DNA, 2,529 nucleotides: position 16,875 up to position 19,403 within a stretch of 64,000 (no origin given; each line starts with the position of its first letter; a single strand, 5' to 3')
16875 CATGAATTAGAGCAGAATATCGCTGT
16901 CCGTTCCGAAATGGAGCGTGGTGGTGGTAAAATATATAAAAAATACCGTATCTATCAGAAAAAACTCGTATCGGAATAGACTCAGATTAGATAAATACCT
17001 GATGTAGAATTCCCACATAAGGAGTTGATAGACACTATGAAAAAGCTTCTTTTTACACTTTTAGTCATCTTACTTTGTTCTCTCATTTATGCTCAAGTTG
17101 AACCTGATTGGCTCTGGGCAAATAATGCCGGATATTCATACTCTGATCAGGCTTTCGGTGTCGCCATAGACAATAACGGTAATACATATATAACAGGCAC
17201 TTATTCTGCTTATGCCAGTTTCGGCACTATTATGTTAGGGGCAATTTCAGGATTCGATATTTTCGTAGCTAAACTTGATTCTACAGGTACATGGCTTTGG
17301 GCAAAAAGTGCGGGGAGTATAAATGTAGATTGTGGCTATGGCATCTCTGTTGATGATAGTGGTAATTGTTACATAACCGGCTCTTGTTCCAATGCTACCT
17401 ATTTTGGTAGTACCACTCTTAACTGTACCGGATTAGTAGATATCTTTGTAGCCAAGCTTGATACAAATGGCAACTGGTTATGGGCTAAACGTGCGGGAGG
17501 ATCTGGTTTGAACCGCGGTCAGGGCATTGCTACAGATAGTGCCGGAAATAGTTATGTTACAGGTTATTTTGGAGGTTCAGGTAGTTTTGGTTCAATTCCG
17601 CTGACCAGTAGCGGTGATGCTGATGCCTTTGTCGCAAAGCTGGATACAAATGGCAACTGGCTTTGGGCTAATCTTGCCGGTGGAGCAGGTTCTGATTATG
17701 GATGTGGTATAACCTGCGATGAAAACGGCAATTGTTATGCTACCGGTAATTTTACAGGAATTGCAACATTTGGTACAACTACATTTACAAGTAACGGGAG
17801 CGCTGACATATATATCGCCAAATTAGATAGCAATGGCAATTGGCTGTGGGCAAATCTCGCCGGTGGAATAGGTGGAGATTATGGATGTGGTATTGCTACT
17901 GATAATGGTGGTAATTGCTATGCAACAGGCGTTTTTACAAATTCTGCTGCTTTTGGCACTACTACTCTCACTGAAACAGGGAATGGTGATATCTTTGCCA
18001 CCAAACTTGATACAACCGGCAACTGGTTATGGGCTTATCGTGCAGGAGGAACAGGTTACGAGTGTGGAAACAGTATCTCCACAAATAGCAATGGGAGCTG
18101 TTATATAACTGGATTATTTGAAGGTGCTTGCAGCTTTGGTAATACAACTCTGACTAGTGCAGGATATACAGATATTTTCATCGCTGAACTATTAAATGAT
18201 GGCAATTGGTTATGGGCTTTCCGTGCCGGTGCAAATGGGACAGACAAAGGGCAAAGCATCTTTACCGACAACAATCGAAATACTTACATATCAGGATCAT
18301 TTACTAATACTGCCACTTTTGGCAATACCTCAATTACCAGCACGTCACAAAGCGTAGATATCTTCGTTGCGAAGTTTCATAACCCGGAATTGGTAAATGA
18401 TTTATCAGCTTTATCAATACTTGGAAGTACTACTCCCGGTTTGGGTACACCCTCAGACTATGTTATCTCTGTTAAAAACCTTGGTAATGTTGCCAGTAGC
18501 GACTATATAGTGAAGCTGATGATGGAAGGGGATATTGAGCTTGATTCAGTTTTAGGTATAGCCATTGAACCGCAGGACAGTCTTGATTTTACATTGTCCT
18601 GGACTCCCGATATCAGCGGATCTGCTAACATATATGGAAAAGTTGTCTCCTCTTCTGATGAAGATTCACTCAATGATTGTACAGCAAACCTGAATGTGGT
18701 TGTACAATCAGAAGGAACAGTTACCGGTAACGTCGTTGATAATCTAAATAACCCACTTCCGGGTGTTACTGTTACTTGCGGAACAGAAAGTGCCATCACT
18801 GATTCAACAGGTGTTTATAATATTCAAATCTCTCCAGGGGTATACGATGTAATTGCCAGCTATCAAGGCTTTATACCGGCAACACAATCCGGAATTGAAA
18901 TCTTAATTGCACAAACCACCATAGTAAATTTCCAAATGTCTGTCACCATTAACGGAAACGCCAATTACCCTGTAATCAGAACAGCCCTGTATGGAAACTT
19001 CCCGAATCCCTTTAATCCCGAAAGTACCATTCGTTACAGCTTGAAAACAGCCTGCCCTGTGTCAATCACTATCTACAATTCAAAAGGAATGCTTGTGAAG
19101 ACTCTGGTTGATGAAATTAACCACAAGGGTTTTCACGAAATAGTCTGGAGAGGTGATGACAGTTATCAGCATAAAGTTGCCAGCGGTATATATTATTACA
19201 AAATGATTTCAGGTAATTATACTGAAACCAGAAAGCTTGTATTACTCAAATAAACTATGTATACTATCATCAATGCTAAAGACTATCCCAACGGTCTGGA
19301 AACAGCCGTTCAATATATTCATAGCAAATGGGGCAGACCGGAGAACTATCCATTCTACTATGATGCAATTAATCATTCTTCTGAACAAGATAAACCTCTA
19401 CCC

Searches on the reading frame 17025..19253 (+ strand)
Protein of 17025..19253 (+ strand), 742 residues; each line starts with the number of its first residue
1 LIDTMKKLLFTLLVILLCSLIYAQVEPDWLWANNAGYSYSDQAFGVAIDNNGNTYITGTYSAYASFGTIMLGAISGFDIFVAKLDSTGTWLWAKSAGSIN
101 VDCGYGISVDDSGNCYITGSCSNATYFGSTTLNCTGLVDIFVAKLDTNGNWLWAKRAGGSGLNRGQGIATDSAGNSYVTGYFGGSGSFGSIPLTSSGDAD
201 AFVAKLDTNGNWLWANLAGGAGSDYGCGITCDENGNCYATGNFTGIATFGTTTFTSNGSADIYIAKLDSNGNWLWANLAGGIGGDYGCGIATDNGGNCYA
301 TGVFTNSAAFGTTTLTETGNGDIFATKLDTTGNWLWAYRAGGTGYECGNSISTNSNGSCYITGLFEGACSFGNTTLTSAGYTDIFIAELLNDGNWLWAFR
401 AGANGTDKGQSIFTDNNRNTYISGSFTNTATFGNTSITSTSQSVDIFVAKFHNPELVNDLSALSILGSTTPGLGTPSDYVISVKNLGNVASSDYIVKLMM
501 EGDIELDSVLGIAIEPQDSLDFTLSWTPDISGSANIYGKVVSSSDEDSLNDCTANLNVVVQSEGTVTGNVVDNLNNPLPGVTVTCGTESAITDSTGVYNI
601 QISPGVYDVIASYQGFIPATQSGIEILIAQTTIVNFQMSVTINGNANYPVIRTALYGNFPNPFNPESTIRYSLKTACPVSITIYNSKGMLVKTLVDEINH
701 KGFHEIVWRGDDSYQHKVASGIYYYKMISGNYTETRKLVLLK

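Call 63: search_protein_families(library=pfam, proteins=[window:17025-19253:+], max_evalue=0.001)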
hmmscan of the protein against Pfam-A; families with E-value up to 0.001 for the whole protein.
window:17025-19253:+ (742 aa): 5 families
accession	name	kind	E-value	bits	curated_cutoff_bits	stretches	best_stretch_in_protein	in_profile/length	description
PF06739.17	SBBP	-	3.5e-16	59.3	20.5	1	153-181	2-31/38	Beta-propeller repeat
PF13620.12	CarboxypepD_reg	-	2.5e-15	57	32.3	1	565-639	1-82/82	Carboxypeptidase regulatory-like domain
PF13860.13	FlgD_ig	-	3.3e-07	30.6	27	1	668-727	13-73/79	FlgD Ig-like domain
PF13715.12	CarbopepD_reg_2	-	7.2e-07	29.6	32.2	1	566-638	1-76/88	CarboxypepD_reg-like domain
PF18962.6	Por_Secre_tail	-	0.00036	21.2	27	1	659-739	2-74/75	Secretion system C-terminal sorting domain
